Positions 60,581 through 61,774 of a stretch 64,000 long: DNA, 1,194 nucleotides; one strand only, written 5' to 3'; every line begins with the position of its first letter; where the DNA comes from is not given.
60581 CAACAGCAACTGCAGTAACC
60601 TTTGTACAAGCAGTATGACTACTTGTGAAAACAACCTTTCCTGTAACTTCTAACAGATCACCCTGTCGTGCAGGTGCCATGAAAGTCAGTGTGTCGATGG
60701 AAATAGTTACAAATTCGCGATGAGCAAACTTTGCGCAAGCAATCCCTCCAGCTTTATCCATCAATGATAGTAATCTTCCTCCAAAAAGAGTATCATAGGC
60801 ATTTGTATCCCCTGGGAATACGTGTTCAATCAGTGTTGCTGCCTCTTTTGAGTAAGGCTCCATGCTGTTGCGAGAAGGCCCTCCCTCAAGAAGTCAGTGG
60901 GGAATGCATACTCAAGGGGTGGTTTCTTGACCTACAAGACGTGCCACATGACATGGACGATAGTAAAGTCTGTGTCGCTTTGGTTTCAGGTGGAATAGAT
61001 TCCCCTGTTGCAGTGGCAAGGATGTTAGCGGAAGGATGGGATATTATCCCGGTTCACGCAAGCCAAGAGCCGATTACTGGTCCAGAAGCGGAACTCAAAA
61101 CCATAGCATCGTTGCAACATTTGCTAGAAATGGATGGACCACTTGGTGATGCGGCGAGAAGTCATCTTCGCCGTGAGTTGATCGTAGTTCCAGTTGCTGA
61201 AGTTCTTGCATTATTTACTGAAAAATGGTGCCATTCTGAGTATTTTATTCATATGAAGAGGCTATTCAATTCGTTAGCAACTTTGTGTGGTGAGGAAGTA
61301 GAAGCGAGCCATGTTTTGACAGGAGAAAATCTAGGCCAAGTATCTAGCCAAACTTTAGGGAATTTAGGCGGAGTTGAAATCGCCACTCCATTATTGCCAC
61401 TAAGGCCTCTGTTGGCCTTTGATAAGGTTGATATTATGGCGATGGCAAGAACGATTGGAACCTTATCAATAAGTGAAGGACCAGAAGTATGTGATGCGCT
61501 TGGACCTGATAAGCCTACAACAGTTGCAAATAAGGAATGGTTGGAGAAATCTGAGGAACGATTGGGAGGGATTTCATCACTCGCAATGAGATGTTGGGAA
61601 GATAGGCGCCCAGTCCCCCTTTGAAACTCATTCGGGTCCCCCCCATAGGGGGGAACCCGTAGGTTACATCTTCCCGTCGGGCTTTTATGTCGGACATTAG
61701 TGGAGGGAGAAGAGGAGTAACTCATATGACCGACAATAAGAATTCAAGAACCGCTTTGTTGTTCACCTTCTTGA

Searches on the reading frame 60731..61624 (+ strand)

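Call 56: search_protein_families(library=pfam, proteins=[window:60731-61624:+], max_evalue=0.0001)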
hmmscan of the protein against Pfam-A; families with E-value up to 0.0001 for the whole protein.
window:60731-61624:+ (297 aa): 1 family
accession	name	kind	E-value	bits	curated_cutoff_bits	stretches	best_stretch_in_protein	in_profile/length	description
PF02568.20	ThiI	-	3.6e-35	121.8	20.5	1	81-278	6-195/197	Thiamine biosynthesis protein (ThiI)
